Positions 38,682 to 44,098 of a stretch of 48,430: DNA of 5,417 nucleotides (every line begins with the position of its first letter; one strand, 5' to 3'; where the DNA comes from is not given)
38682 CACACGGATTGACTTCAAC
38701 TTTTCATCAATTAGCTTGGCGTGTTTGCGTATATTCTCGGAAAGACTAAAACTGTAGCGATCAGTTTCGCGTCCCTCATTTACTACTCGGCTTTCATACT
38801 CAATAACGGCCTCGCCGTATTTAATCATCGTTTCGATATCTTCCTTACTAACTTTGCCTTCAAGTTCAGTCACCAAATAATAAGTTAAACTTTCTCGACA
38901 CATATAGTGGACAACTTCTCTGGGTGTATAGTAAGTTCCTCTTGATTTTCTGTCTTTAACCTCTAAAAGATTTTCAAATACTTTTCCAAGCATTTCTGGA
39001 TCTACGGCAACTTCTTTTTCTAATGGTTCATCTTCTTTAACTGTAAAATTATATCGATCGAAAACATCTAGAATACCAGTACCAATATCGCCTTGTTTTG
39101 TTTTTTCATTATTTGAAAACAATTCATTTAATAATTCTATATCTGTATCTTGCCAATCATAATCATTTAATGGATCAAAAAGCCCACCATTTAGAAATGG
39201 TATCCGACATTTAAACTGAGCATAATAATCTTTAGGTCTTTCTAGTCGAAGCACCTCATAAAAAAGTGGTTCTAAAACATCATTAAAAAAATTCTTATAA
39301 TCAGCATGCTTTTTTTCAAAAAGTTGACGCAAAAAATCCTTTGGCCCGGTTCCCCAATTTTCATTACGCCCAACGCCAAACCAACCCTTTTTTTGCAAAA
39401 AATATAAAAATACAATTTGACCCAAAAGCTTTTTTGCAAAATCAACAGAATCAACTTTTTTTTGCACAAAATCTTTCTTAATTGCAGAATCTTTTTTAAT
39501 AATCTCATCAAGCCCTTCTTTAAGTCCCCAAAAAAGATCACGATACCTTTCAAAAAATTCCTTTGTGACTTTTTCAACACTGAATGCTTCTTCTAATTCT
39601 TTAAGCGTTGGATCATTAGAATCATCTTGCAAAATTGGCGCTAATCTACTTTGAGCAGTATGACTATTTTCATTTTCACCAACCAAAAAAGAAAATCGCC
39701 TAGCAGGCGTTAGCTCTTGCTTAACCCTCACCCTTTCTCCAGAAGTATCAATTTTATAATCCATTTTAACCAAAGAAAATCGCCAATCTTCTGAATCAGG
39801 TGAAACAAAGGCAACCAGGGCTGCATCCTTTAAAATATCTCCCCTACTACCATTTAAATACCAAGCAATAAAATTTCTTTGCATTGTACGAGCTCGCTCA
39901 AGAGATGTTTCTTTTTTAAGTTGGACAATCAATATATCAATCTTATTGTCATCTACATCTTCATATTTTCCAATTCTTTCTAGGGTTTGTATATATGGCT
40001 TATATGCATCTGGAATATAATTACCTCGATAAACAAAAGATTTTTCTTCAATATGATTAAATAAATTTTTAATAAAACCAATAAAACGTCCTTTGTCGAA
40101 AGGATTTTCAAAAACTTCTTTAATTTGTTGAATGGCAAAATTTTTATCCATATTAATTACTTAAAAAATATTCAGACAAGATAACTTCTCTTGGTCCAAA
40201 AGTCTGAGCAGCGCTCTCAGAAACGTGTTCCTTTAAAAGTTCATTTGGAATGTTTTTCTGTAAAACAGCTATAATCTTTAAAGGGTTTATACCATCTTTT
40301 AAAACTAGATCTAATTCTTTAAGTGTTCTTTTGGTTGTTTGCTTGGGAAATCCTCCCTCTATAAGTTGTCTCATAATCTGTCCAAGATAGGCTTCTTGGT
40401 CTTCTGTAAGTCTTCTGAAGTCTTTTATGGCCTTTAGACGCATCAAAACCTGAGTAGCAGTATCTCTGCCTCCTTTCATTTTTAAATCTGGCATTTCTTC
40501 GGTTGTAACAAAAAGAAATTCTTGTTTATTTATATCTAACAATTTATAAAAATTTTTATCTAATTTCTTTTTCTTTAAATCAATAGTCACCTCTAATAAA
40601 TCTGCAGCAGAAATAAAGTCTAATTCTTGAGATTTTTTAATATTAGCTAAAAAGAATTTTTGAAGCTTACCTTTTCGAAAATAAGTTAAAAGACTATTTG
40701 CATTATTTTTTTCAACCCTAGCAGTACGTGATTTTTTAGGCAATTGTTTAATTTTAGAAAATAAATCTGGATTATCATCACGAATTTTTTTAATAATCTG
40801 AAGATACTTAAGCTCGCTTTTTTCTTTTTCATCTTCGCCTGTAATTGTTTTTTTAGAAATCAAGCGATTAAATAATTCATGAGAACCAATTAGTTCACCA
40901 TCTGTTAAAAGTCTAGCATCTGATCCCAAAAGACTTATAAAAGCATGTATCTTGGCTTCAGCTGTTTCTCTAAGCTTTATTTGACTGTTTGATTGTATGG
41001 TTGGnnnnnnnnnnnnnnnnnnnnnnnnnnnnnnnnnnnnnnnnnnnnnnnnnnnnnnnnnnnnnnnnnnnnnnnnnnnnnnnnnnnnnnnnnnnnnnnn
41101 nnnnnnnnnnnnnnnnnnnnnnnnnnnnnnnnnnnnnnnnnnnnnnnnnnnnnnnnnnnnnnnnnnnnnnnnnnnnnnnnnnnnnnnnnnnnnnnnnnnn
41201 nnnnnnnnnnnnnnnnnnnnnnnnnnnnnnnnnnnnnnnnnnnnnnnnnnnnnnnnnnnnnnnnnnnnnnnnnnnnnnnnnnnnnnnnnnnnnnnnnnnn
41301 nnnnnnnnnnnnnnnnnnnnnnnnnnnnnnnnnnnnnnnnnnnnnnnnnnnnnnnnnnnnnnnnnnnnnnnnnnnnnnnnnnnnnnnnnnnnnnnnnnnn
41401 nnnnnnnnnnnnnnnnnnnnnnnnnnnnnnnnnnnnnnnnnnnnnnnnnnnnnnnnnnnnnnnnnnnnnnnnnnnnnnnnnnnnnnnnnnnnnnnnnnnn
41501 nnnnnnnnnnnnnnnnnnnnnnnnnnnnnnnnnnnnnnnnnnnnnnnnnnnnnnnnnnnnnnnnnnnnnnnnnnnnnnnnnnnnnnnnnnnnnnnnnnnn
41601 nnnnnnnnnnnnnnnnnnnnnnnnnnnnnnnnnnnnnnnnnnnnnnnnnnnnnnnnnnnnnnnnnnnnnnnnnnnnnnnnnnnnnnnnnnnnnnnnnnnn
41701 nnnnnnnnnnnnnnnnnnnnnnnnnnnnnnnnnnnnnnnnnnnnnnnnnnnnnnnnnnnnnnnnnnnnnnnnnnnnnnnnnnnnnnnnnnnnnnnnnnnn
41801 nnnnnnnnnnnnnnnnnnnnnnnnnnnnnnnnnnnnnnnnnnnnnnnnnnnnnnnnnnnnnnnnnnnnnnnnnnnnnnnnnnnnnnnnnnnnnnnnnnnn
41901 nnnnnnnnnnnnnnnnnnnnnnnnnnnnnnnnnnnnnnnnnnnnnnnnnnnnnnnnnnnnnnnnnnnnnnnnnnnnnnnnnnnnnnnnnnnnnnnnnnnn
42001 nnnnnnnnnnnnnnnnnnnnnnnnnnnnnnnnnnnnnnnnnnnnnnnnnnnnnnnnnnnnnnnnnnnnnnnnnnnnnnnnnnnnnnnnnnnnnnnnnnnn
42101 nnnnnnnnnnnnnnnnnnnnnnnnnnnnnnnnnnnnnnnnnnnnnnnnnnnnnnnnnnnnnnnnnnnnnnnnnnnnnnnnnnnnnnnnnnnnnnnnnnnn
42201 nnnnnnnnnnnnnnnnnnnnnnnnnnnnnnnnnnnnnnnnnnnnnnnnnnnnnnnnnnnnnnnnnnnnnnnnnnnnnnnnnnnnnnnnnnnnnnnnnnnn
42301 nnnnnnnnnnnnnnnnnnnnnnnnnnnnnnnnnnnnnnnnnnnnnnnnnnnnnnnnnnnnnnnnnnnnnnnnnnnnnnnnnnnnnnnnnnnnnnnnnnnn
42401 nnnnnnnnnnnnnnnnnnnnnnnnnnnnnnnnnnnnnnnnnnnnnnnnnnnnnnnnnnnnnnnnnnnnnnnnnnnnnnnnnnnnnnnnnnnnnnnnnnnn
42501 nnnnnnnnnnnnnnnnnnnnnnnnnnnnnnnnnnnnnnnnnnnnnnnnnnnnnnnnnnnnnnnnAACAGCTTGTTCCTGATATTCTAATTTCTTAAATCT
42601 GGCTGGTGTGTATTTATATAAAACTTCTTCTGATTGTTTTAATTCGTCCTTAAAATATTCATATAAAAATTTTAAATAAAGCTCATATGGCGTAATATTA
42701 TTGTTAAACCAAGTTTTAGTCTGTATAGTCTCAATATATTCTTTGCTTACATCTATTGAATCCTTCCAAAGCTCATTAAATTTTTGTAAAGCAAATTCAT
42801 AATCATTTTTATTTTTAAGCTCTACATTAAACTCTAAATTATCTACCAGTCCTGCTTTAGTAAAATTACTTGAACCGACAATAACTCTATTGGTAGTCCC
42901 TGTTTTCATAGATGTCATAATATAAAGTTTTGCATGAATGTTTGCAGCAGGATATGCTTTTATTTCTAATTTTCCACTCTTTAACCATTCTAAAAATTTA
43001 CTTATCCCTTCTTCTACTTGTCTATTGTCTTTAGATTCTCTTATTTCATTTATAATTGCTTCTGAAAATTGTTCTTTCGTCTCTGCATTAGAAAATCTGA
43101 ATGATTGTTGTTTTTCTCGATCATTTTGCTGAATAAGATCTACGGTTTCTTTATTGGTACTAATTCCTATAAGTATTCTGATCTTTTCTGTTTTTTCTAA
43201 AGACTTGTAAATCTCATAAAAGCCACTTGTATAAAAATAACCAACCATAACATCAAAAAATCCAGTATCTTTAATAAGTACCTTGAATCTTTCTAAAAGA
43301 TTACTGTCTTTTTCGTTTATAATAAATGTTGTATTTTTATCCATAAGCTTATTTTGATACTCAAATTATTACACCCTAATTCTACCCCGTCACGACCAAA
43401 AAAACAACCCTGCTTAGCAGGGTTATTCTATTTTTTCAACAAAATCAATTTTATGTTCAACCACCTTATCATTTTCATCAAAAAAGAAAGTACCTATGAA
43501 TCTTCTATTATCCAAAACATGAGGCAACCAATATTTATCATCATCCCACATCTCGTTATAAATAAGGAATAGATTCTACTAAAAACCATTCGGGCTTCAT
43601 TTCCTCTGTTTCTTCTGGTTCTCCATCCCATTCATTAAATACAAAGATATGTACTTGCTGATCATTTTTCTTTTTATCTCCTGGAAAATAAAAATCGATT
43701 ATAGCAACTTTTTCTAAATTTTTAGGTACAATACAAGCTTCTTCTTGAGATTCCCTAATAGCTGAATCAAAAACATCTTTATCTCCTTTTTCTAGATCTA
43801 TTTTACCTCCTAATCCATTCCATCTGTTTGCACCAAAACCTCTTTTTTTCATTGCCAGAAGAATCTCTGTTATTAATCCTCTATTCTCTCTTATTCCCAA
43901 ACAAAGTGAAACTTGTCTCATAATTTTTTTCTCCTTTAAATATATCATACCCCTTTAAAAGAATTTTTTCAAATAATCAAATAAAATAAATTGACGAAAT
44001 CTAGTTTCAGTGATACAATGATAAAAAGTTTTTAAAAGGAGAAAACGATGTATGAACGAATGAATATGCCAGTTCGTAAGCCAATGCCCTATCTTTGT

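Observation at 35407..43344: Four-gene operon: PLD-nuclease/SNF2-helicase fusion, PglX/DrmMI-like adenine methylase and two unknown proteins (candidate undescribed defence system)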

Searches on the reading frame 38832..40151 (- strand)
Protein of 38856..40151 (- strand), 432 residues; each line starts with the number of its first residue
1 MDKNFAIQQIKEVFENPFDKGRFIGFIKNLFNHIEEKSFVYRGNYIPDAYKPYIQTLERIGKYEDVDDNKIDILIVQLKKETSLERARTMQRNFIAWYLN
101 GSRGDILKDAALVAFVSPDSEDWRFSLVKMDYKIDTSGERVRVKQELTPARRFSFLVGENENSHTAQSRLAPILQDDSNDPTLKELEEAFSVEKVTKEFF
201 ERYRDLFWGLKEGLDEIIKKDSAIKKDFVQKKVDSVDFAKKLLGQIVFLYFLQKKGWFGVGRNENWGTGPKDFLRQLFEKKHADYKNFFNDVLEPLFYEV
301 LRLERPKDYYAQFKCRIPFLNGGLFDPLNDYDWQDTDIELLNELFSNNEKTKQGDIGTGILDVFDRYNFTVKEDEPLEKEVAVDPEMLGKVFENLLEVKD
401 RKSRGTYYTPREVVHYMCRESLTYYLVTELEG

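Call 27: search_protein_families(library=pfam, proteins=[window:38856-40151:-], max_evalue=10)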
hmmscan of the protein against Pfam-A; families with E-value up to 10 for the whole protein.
seq(432 aa): 3 families
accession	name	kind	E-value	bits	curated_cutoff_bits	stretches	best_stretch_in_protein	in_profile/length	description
PF02384.22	N6_Mtase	-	0.037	13.8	20.4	1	385-418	3-39/311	N-6 DNA Methylase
PF08256.16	Antimicrobial20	-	1.3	10.1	20.6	0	236-246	3-13/13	Aurein-like antibiotic peptide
PF00594.26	Gla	-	6.3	7.5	27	1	184-203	21-40/41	Vitamin K-dependent carboxylation/gamma-carboxyglutamic (GLA) domain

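Call 59: search_solved_structures(query=A3, max_evalue=10, show_alignments=3)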
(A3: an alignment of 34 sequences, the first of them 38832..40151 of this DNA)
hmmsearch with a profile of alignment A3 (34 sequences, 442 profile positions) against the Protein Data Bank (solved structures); distinct sequences matched with E-value up to 10: 4.
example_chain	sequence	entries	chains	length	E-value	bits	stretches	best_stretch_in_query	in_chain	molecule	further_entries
7vru_A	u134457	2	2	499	0.0069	18.7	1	389-421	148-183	Site-specific DNA-methyltransferase (adenine-specific)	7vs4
4xrf_A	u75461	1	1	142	0.21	13.9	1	41-103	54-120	Transcriptional regulator, MarR family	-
2okc_A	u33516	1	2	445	0.38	13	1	384-421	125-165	Type I restriction enzyme StySJI M protein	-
3ufb_A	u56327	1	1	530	0.71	12.1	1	390-421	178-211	Type I restriction-modification system methyltransferase subunit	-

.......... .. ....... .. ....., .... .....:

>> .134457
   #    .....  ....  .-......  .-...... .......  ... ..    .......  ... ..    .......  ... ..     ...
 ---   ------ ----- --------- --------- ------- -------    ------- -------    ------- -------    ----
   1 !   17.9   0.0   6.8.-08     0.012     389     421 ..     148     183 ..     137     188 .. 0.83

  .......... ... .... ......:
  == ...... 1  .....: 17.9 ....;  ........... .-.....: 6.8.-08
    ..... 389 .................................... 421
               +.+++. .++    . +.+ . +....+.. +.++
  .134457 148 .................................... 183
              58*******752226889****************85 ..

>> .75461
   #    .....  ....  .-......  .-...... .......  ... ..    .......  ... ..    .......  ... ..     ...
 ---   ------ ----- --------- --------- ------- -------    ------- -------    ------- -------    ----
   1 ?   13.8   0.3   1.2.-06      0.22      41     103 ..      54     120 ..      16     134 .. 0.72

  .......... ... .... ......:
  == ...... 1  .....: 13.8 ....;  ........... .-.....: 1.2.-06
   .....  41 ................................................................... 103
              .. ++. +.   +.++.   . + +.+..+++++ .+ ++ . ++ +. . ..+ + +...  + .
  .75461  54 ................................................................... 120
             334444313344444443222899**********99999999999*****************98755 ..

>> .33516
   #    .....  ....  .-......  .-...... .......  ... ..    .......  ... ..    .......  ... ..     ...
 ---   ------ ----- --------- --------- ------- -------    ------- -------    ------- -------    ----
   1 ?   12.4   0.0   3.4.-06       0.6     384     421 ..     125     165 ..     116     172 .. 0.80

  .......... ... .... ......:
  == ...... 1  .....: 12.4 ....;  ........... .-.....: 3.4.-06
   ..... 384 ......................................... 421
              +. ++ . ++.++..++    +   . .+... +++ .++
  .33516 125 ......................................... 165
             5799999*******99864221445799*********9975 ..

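Call 98: search_protein_representatives(protein=window:39012-40151:-)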
Query: 380 residues. Proteins with E-value up to 0.001 (for the whole library): 2831; up to 1e-10: 1852; up to 1e-30: 743. The best 150 are listed.
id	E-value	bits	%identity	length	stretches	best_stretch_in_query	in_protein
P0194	4.6e-171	585.9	69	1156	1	1-380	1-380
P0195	3.5e-167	573.1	69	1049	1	2-380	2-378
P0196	7.9e-167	571.9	68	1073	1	1-380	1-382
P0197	9.0e-166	568.5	71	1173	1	1-380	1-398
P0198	1.2e-165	568.0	67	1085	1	1-380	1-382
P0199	4.9e-165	566.0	66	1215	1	1-380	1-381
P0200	6.5e-165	565.6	67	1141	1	1-380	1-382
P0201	1.5e-164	564.4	69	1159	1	1-380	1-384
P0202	4.2e-163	559.7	67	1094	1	1-380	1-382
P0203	5.3e-163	559.3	66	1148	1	4-380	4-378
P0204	6.7e-162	555.7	68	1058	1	6-380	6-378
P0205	6.2e-160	549.2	68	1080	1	1-380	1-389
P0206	9.2e-160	548.7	66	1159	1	6-380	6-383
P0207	2.0e-159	547.5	67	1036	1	1-380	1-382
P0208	3.6e-159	546.7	66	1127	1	1-380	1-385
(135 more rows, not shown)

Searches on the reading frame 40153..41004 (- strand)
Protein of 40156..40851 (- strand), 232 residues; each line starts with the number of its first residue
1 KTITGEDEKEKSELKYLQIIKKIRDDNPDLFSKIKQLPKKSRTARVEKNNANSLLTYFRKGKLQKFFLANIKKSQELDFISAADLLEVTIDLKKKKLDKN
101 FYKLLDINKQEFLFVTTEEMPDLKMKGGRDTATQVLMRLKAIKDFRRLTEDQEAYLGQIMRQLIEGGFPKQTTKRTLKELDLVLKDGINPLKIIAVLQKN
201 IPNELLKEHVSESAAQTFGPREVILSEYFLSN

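Call 27: search_protein_families(library=pfam, proteins=[window:40156-40851:-], max_evalue=10)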
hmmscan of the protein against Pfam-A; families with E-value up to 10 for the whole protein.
seq(232 aa): 1 family
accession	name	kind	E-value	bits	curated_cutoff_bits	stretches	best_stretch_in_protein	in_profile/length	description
PF12329.13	TMF_DNA_bd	-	0.0071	16.7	35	1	10-55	25-70/74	TATA element modulatory factor 1 DNA binding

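Call 103: search_solved_structures(query=A5, max_evalue=10, show_alignments=0)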
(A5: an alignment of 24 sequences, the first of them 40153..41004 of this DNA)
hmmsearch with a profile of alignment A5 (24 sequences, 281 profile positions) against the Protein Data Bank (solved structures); distinct sequences matched with E-value up to 10: 4.
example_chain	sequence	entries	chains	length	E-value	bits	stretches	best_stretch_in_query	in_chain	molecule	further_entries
8b3e_A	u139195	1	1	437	0.062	16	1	120-183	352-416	Variant surface glycoprotein 397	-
7bbr_A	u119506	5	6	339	0.22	14.2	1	146-230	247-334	Putative TRAP transporter solute receptor DctP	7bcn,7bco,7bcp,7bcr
4p47_A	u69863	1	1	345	0.49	13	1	141-234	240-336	TRAP dicarboxylate transporter, DctP subunit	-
7peg_A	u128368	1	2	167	0.67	12.6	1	164-239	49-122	Probable spore germination lipoprotein YhcN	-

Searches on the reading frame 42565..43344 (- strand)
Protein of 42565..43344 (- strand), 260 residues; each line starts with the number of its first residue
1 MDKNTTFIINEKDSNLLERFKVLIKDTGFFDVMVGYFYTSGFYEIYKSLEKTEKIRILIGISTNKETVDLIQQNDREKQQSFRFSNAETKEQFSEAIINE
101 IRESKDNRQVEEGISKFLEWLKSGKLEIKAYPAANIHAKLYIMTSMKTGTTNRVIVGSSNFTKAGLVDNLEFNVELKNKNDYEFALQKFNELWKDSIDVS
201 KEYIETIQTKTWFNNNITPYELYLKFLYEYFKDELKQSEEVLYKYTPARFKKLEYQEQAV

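Call 94: search_solved_structures(query=A4, max_evalue=1, show_alignments=2)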
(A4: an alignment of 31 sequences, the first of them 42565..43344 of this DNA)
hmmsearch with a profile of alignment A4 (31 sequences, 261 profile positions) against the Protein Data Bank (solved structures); distinct sequences matched with E-value up to 1: 5.
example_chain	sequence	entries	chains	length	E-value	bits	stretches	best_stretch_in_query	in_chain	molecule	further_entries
7clg_A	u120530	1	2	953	1.5e-11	47.6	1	116-211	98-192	Putative helicase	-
4ggj_A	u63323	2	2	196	0.031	17.1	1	150-196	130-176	Mitochondrial cardiolipin hydrolase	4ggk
9lkx_K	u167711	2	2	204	0.058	16.2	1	151-196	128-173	Mitochondrial cardiolipin hydrolase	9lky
2c1l_A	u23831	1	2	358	0.12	15.1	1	115-186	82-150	RESTRICTION ENDONUCLEASE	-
4p1e_A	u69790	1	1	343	0.64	12.8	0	38-77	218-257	TRAP dicarboxylate transporter, DctP subunit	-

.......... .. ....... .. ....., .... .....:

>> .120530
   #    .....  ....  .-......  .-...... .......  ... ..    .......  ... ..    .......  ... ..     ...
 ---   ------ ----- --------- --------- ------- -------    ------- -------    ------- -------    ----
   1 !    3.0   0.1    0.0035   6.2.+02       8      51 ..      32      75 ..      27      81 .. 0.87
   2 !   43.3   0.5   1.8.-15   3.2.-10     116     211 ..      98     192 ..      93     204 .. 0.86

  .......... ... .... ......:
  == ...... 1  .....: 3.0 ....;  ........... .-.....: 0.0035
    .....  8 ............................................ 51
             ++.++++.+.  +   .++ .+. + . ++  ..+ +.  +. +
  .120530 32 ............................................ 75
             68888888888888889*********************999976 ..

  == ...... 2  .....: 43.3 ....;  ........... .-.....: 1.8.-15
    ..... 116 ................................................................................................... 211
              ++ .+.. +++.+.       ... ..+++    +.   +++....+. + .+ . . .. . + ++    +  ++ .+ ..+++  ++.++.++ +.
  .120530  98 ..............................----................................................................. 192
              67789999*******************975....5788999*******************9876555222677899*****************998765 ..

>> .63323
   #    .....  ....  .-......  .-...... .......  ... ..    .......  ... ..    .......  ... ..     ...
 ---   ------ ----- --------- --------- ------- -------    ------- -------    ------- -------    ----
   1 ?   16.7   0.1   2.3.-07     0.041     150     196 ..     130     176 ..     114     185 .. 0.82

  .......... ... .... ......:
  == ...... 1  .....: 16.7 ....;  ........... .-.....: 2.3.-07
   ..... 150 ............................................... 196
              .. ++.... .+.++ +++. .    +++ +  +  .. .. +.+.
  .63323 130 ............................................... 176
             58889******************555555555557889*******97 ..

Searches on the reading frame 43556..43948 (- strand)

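Call 5: search_protein_families(library=pfam, proteins=[window:43556-43948:-], max_evalue=0.01)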
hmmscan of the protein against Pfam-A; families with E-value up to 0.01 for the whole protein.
window:43556-43948:- (130 aa): 1 family
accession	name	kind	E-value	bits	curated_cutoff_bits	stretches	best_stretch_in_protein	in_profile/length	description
PF00293.34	NUDIX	-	4.5e-10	40.1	21.1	1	19-127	10-118/134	NUDIX domain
